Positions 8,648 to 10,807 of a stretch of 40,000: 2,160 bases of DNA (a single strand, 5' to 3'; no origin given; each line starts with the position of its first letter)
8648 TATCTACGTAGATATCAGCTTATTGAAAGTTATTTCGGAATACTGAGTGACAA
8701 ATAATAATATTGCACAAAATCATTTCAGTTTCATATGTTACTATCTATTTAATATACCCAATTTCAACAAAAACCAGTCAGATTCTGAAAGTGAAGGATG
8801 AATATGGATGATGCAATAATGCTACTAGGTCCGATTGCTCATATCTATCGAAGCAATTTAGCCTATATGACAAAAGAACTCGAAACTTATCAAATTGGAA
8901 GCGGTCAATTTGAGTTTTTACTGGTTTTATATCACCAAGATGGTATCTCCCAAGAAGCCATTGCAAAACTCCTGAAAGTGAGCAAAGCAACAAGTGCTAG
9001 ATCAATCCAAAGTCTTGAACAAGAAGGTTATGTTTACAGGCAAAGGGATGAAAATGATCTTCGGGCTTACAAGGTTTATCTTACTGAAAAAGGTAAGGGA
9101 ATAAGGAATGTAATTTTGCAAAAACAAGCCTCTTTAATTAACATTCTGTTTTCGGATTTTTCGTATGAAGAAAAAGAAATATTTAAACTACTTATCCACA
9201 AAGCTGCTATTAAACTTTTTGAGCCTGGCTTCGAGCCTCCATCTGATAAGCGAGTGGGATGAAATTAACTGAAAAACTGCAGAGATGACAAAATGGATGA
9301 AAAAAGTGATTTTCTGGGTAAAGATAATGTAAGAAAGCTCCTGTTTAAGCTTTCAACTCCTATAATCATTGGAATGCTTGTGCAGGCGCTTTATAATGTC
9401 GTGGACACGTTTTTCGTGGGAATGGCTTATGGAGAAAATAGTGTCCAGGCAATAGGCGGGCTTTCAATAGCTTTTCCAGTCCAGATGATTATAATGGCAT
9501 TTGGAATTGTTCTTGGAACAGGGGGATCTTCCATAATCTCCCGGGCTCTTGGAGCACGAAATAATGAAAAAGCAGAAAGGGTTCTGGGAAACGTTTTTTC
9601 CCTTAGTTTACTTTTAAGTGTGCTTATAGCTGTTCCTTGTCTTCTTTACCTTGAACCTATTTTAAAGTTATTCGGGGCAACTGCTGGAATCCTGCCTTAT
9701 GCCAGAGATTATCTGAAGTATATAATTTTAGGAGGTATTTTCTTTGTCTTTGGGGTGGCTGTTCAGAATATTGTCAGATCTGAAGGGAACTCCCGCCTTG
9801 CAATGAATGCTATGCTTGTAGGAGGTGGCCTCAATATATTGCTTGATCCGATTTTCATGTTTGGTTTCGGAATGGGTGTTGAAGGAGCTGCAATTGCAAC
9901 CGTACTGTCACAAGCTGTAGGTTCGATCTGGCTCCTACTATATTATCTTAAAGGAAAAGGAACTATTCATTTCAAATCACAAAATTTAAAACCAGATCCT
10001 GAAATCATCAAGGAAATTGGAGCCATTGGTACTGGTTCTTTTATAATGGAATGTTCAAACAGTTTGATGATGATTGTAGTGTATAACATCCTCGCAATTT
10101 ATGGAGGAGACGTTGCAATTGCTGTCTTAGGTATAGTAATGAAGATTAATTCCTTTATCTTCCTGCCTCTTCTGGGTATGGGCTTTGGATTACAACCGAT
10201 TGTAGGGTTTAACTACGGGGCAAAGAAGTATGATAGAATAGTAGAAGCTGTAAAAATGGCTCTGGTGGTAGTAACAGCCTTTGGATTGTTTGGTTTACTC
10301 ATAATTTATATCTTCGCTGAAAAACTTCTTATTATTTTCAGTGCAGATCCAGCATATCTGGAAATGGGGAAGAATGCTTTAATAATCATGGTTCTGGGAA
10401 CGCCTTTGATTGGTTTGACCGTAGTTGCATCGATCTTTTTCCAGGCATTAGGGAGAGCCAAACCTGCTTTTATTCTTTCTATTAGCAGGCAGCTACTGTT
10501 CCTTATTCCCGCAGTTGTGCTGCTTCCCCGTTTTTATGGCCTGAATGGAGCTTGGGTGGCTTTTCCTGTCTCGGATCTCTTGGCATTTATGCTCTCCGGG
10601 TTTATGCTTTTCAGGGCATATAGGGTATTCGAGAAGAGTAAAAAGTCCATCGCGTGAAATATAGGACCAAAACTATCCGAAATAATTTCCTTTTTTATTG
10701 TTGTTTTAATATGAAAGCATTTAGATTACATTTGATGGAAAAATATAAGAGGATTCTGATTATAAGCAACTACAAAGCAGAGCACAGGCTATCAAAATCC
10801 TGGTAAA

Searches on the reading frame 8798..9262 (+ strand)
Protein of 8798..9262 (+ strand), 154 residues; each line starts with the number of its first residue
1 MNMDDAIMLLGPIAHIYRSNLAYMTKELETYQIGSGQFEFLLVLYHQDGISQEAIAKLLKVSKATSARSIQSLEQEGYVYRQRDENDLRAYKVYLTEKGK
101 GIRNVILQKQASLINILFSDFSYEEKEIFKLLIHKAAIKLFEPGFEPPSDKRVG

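Call 10: search_protein_families(library=pfam, proteins=[window:8798-9262:+], max_evalue=0.01)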
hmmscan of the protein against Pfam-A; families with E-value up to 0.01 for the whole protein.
window:8798-9262:+ (154 aa): 22 families
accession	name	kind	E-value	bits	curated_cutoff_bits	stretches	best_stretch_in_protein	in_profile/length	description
PF01047.28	MarR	-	6.9e-15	55.1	24.6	1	36-90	4-58/59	MarR family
PF12802.13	MarR_2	-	3.8e-12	46.6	27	1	37-90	7-61/61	MarR family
PF22381.2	Staph_reg_Sar_Rot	-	1.2e-10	41.7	27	1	28-102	7-81/85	Transcriptional regulator SarA/Rot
PF13463.12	HTH_27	-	4.2e-06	27.4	22.2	1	43-99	11-68/68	Winged helix DNA-binding domain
PF13730.12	HTH_36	-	4.6e-06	26.8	25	1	44-79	17-55/55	Helix-turn-helix domain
PF13412.12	HTH_24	-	1.4e-05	25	21.9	1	43-79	11-47/48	Winged helix-turn-helix DNA-binding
PF18607.7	HTH_54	-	5e-05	23.8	32.3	1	30-94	9-72/92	ParA helix turn helix domain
PF22194.2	F-93_WHD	-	0.00017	22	28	1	42-99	4-62/62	F-93, winged-helix domain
PF01325.25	Fe_dep_repress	-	0.00024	21.7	26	1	48-81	21-54/60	Iron dependent repressor, N-terminal DNA binding domain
PF02002.24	TFIIE_alpha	-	0.00025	21.3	22.9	1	33-125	11-104/105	TFIIE alpha subunit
PF01978.25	TrmB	-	0.0004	20.6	25.6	1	40-94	13-62/68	Sugar-specific transcriptional regulator TrmB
PF08279.18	HTH_11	-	0.00043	20.5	25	1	39-78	4-44/55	HTH domain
PF13545.12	HTH_Crp_2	-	0.00091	19.6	27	1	50-83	23-57/70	Crp-like helix-turn-helix domain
PF09339.16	HTH_IclR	-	0.0011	19.1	22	1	46-82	14-51/52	IclR helix-turn-helix domain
PF25213.1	HVO_A0261_N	-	0.0013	19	35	1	45-85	20-60/86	HVO_A0261 N-terminal domain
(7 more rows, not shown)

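Call 77: list_cluster_members(proteins=[L161:11616-12977:+, L071:9411-10772:+, L072:11606-12967:+, L161:6828-8186:+, L161:9519-9983:+, window:8798-9262:+, window:7177-7914:-, L161:8364-9125:+, window:10950-11975:+, window:22187-23584:+])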
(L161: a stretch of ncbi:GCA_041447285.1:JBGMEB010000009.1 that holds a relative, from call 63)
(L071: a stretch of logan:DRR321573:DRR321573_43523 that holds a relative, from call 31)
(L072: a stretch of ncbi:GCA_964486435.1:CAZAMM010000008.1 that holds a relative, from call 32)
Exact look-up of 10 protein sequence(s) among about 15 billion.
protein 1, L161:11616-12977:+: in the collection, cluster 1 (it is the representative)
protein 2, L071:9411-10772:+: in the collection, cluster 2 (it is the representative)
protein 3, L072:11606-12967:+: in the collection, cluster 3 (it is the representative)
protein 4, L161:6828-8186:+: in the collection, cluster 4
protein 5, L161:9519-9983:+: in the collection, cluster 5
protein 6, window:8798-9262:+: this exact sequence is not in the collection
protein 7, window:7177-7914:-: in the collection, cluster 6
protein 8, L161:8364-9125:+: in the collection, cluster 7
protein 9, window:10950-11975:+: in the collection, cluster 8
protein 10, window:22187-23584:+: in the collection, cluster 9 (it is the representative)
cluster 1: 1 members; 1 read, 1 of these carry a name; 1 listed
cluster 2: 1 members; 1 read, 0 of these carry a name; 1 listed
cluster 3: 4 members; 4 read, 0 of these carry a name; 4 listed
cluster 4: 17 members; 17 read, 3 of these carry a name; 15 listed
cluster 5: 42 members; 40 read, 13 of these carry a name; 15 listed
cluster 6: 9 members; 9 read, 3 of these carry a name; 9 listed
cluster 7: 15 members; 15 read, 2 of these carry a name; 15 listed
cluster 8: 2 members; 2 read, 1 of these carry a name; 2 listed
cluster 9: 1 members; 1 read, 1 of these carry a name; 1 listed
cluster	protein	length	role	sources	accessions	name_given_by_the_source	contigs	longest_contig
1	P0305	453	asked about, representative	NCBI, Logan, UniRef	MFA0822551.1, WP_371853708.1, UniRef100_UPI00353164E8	MAG: MATE family efflux transporter [Methanomethylovorans sp.] | MATE family efflux transporter n=1 Tax=Methanomethylovorans sp. TaxID=2758717 ...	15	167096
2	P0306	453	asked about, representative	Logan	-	-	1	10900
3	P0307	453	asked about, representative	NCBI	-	-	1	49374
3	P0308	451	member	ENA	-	-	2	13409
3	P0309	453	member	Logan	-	-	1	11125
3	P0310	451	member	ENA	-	-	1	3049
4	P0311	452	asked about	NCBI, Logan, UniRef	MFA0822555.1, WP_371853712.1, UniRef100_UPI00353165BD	MAG: deoxyribodipyrimidine photo-lyase [Methanomethylovorans sp.] | cryptochrome/photolyase family protein n=1 Tax=Methanomethylovorans sp. TaxID=2758717 ...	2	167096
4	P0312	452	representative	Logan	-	-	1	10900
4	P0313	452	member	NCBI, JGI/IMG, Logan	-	deoxyribodipyrimidine photo-lyase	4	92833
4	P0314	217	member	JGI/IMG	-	deoxyribodipyrimidine photo-lyase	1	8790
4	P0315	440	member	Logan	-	-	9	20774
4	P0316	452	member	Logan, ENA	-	-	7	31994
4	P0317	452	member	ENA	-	-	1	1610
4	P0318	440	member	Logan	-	-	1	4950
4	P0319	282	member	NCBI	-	-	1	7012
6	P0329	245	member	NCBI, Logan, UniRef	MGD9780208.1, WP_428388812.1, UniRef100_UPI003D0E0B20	ABC transporter ATP-binding protein [Methanomethylovorans sp.] | ABC transporter ATP-binding protein n=1 Tax=Methanomethylovorans sp. TaxID=2758717 ...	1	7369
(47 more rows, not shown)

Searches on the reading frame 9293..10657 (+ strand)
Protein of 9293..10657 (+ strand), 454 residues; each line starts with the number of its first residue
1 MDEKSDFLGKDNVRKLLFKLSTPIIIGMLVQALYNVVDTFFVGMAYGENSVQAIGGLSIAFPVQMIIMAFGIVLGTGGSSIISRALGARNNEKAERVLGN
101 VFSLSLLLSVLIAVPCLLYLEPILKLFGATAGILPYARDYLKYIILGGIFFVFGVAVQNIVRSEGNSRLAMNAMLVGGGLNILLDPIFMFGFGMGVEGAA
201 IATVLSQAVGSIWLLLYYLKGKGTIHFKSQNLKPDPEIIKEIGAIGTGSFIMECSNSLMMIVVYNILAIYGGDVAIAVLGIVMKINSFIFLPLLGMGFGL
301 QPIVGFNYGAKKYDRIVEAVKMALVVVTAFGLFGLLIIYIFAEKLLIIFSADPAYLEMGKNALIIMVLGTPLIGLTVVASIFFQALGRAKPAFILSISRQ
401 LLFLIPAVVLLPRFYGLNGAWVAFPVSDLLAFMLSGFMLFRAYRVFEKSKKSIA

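Call 10: search_protein_families(library=pfam, proteins=[window:9293-10657:+], max_evalue=0.01)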
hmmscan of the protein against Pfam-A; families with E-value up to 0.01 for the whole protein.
window:9293-10657:+ (454 aa): 2 families
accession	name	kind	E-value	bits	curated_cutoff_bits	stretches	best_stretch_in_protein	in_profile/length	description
PF01554.23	MatE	-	2.4e-58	196.8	24.9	2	23-187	1-161/161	MatE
PF01943.22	Polysacc_synt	-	7e-06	26.1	28.2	0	252-450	11-198/274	Polysaccharide biosynthesis protein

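Call 15: find_encoding_contigs(protein=window:9293-10657:+, flank=10000, max_places=10)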
Protein window:9293-10657:+ (454 aa): no gene with exactly this product is on record in the collection.

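Call 30: find_homologous_proteins(query=window:9293-10657:+, max_evalue=1e-100)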
Query window:9293-10657:+ (454 aa): 702 proteins with E <= 1e-100 among 8000 candidates; the best 120 are listed.
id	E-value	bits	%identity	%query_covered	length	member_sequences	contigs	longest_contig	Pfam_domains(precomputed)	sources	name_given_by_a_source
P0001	1.2e-262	889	92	100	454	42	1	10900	PF01943.23,PF01554.24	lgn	-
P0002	2.8e-246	836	86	100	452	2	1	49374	PF01554.24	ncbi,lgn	-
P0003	3.6e-241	819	84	100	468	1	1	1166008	PF01554.24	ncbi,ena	-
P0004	4.1e-240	815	83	100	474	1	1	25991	PF01554.24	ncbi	-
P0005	7.3e-240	814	83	100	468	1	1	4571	PF01554.24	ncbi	-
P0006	1.9e-235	800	83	100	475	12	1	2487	PF01943.23,PF01554.24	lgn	-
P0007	3.1e-235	799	81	100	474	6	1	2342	PF01554.24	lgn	-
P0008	5.0e-235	798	82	100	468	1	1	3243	PF01554.24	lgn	-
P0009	1.3e-234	797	82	100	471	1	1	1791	PF01554.24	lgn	-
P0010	1.8e-234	797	82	100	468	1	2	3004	PF01554.24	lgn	-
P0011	3.7e-234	796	82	100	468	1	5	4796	PF01554.24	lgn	-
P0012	4.2e-234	795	82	100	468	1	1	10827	PF01554.24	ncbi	-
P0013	4.9e-234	795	82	100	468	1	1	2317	PF01943.23,PF01554.24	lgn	-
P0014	6.3e-234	795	81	100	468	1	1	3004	PF01554.24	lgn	-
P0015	6.3e-234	795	81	100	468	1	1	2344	PF01554.24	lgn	-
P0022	8.1e-233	791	86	100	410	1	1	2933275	PF01943.23,PF01554.24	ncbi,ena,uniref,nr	ncbi:MATE family efflux transporter [uncultured Methanomethylovorans sp.]|uniref:MATE family efflux 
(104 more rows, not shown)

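Call 31: find_encoding_contigs(protein=P0001, flank=10000, max_places=4)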
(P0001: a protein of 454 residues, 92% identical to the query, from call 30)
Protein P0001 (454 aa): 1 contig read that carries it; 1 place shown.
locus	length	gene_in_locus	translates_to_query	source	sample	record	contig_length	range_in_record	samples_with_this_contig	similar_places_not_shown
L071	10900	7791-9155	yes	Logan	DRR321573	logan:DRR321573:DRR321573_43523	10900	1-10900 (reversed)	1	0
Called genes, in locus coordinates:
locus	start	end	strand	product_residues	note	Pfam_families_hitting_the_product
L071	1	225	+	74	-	?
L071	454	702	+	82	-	-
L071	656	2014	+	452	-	PF00875:DNA_photolyase, PF03441:FAD_binding_7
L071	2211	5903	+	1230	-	PF00112:Peptidase_C1, PF18560:Lectin_like, PF00801:PKD, PF18911:PKD_4, PF05048:NosD, PF13229:Beta_helix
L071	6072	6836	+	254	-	-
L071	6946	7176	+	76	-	-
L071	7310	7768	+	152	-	PF22381:Staph_reg_Sar_Rot, PF22166:WHD_ArnR1 (weak), PF01047:MarR, PF12802:MarR_2, PF13730:HTH_36 (weak), PF22194:WHD_F93 (faint)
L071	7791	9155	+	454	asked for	PF01943:Polysacc_synt (faint), PF01554:MatE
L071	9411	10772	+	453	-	PF01554:MatE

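Call 32: find_encoding_contigs(protein=P0002, flank=10000, max_places=3)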
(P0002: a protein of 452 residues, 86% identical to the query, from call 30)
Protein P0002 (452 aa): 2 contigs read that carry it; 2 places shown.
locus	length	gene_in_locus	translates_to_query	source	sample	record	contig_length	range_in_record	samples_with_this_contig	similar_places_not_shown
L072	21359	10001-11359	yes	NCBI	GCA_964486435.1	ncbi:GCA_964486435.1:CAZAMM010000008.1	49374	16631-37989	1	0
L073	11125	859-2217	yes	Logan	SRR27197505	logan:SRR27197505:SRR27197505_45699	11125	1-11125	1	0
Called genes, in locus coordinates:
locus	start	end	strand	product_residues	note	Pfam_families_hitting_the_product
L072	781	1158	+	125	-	PF02697:VAPB_antitox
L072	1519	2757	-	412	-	PF13191:AAA_16 (faint), PF00004:AAA, PF07728:AAA_5 (faint), PF17862:AAA_lid_3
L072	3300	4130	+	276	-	-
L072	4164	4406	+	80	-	PF01998:DUF131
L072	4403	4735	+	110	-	PF01998:DUF131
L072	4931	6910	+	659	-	PF00270:DEAD (faint), PF04851:ResIII, PF17757:UvrB_inter, PF27431:UvrB_3rd, PF00271:Helicase_C, PF12344:UvrB, PF02151:UVR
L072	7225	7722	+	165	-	PF04832:SOUL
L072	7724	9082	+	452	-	PF00875:DNA_photolyase, PF03441:FAD_binding_7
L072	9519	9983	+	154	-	PF22381:Staph_reg_Sar_Rot, PF01047:MarR, PF12802:MarR_2, PF13463:HTH_27 (faint), PF13730:HTH_36 (weak), PF13412:HTH_24 (faint)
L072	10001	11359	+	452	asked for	PF01554:MatE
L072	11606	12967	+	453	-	PF01554:MatE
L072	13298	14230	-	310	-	PF19952:DUF6414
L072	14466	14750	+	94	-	PF22277:EncFtn-like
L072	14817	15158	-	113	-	-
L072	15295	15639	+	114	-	PF12717:Cnd1 (faint), PF13513:HEAT_EZ (faint), PF00514:Arm (faint), PF02985:HEAT (faint), PF13646:HEAT_2, PF03130:HEAT_PBS (weak)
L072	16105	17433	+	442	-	-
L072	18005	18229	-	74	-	-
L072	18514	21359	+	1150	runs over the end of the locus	PF13229:Beta_helix, PF08480:Disaggr_assoc, PF00801:PKD, PF18911:PKD_4, PF22352:K319L-like_PKD, PF06848:Disaggr_repeat, PF18911:PKD_4, PF00801:PKD, +5 more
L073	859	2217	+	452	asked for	PF01554:MatE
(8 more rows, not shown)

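Call 33: find_encoding_contigs(protein=P0022, flank=10000, max_places=3)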
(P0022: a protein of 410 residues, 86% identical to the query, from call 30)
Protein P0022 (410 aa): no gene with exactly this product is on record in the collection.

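Call 42: find_encoding_contigs(protein=P0003, flank=10000, max_places=2)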
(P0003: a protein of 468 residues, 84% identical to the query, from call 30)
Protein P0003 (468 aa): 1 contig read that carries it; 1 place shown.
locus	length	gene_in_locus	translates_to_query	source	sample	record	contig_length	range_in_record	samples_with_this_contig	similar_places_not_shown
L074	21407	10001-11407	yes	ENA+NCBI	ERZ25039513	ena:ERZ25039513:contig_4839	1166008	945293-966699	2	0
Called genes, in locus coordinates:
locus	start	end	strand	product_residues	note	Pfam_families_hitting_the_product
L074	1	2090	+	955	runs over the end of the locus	PF17900:Peptidase_M1_N, PF01433:Peptidase_M1, PF11940:DUF3458, PF17432:DUF3458_C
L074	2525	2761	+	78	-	PF07784:DUF1622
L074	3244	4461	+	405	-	PF00291:PALP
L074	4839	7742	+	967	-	PF00133:tRNA-synt_1, PF09334:tRNA-synt_1g, PF13603:tRNA-synt_1_2 (weak), PF09334:tRNA-synt_1g, PF01406:tRNA-synt_1e (weak), PF08264:Anticodon_1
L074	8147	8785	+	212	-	PF01914:MarC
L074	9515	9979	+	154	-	PF22381:Staph_reg_Sar_Rot, PF12802:MarR_2, PF01047:MarR, PF13463:HTH_27 (weak), PF13730:HTH_36 (weak)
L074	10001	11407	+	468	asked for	PF01554:MatE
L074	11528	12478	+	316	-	-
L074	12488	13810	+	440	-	PF07705:CARDB (faint), PF10633:NPCBM_assoc (faint)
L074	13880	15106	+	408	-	PF12704:MacB_PCD, PF02687:FtsX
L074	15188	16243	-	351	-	PF00795:CN_hydrolase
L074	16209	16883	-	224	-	-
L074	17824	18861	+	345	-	PF01916:DS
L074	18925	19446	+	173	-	PF09824:ArsR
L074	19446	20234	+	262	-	PF01047:MarR (weak), PF12802:MarR_2, PF13412:HTH_24, PF13545:HTH_Crp_2 (weak), PF25211:DUF7839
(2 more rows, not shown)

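Call 43: find_encoding_contigs(protein=P0004, flank=10000, max_places=2)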
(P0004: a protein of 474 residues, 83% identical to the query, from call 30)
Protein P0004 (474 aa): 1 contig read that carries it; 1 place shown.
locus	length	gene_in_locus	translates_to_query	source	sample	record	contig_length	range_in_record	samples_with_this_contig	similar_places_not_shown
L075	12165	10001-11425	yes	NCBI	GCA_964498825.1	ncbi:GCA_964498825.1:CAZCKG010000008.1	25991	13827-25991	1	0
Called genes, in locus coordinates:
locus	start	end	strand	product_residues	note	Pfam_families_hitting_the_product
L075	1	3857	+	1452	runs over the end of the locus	PF02514:CobN-Mg_chel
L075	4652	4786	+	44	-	-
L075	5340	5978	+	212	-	PF01914:MarC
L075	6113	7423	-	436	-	PF05977:MFS_3, PF07690:MFS_1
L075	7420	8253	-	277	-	PF02517:Rce1-like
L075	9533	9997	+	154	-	PF22381:Staph_reg_Sar_Rot, PF12802:MarR_2, PF01047:MarR, PF13463:HTH_27 (weak), PF13412:HTH_24 (weak), PF13730:HTH_36 (weak)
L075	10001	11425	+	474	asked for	PF01554:MatE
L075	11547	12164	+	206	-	?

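Call 48: find_related_loci(query=window:9293-10657:+, collection=metagenome_contigs, flank=10000)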
Query window:9293-10657:+ (454 aa) in metagenome_contigs; peptide patterns used: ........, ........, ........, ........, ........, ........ (x = any residue, [..] = any of these).
600 stretches matched a pattern (row limit reached: there are more); 558 encode a relative of the query (tblastn E <= 1e-3); the best 80 are kept; 80 distinct loci.
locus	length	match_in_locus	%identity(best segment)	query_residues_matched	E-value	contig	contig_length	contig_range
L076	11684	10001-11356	81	1-452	0e+0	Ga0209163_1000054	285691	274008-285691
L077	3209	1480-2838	78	1-453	0e+0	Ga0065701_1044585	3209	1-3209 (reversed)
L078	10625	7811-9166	77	1-452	0e+0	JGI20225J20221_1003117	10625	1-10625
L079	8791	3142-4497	76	1-452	0e+0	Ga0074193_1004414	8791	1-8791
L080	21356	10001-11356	67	1-452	0e+0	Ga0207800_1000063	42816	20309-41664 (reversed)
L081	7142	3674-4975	48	1-435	4e-130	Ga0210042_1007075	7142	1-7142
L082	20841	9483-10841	45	1-454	8e-130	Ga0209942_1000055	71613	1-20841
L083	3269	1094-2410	46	3-444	1e-126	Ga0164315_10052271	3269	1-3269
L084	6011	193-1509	46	3-444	7e-123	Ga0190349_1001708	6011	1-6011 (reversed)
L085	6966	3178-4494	46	3-444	1e-122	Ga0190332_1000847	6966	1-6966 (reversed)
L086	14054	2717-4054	44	1-449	4e-119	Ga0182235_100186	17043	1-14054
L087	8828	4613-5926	44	1-439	1e-118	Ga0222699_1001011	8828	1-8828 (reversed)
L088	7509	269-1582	44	1-439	2e-117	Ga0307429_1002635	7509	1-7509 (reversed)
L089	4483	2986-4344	45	1-454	1e-118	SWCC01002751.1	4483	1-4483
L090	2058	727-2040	44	1-439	5e-124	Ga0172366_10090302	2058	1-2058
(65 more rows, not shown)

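Call 63: find_encoding_contigs(protein=P0128, flank=10000, max_places=3)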
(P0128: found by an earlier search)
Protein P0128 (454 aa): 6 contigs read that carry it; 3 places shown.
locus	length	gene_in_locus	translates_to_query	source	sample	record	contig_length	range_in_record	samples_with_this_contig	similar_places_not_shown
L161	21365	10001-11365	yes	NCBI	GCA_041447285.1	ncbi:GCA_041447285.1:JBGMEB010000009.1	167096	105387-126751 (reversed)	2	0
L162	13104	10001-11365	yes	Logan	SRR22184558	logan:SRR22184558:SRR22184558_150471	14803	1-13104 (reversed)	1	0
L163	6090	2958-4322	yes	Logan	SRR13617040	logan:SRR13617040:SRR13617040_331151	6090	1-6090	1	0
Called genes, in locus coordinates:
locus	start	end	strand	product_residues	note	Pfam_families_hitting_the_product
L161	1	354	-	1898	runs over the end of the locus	PF09848:SLFN-g3_helicase (faint), PF13195:DUF4011, PF13245:AAA_19 (faint), PF13604:AAA_30 (faint), PF13086:AAA_11, PF13087:AAA_12, PF18741:MTES_1575, PF11784:DUF3320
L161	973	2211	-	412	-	PF13191:AAA_16 (faint), PF00004:AAA, PF07728:AAA_5 (weak), PF17862:AAA_lid_3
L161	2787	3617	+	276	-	-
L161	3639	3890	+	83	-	PF01998:DUF131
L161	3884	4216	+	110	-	PF01998:DUF131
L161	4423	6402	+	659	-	PF00270:DEAD (faint), PF04851:ResIII, PF17757:UvrB_inter, PF27431:UvrB_3rd, PF00271:Helicase_C, PF12344:UvrB, PF02151:UVR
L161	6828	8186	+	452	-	PF00875:DNA_photolyase, PF03441:FAD_binding_7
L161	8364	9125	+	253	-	-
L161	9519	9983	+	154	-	PF22381:Staph_reg_Sar_Rot, PF22166:WHD_ArnR1 (weak), PF01047:MarR, PF12802:MarR_2, PF13730:HTH_36 (weak), PF13463:HTH_27 (faint), PF22194:WHD_F93 (faint)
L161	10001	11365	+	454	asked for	PF01554:MatE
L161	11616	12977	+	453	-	PF01554:MatE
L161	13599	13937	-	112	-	-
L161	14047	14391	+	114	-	PF12717:Cnd1 (faint), PF00514:Arm (faint), PF02985:HEAT (faint), PF13646:HEAT_2, PF13513:HEAT_EZ (weak), PF03130:HEAT_PBS (weak)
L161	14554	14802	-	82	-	-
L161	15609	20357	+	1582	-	PF13229:Beta_helix, PF08480:Disaggr_assoc, PF18911:PKD_4, PF22352:K319L-like_PKD, PF06848:Disaggr_repeat, PF00801:PKD, PF18911:PKD_4, PF22352:K319L-like_PKD, +12 more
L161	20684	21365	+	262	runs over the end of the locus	PF01966:HD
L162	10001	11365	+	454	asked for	PF01554:MatE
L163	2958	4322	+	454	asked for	PF01554:MatE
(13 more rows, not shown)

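Call 78: find_encoding_contigs(protein=P0328, flank=10000, max_places=6)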
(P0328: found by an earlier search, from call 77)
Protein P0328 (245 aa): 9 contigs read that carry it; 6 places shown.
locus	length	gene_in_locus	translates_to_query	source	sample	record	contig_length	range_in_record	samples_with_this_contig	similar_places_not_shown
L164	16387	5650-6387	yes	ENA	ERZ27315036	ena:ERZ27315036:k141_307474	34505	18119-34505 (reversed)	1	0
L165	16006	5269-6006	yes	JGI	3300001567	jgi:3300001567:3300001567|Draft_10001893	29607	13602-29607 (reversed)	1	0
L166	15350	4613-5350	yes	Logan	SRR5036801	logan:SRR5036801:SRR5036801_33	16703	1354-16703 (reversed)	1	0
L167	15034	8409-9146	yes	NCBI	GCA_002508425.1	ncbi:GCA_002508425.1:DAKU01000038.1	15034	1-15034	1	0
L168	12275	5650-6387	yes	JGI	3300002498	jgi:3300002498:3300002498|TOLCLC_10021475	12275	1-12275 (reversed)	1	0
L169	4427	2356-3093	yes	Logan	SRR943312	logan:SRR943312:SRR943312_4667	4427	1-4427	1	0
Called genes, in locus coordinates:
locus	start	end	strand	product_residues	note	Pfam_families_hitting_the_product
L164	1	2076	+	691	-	?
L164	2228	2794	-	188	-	PF00589:Phage_integrase (weak)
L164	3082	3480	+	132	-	PF28505:DUF1699_N, PF08004:DUF1699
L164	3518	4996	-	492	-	PF00072:Response_reg, PF00989:PAS (weak), PF08448:PAS_4, PF13426:PAS_9, PF08447:PAS_3 (weak), PF00512:HisKA (weak), PF02518:HATPase_c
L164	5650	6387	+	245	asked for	PF02463:SMC_N (faint), PF00005:ABC_tran, PF13166:AAA_13 (faint), PF13304:AAA_21 (faint)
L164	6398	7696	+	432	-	PF10633:NPCBM_assoc (faint)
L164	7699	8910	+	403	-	PF12704:MacB_PCD, PF02687:FtsX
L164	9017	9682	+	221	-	-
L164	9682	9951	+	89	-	PF14947:HTH_45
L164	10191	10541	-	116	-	-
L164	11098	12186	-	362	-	PF13495:Phage_int_SAM_4, PF02899:Phage_int_SAM_1, PF00589:Phage_integrase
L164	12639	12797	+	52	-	-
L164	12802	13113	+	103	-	-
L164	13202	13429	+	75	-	-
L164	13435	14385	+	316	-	-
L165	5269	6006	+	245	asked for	PF02463:SMC_N (faint), PF00005:ABC_tran, PF13166:AAA_13 (faint), PF13304:AAA_21 (faint)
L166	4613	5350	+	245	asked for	PF02463:SMC_N (faint), PF00005:ABC_tran, PF13166:AAA_13 (faint), PF13304:AAA_21 (faint)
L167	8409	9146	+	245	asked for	PF02463:SMC_N (faint), PF00005:ABC_tran, PF13166:AAA_13 (faint), PF13304:AAA_21 (faint)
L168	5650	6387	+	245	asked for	PF02463:SMC_N (faint), PF00005:ABC_tran, PF13166:AAA_13 (faint), PF13304:AAA_21 (faint)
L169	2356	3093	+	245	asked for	PF02463:SMC_N (faint), PF00005:ABC_tran, PF13166:AAA_13 (faint), PF13304:AAA_21 (faint)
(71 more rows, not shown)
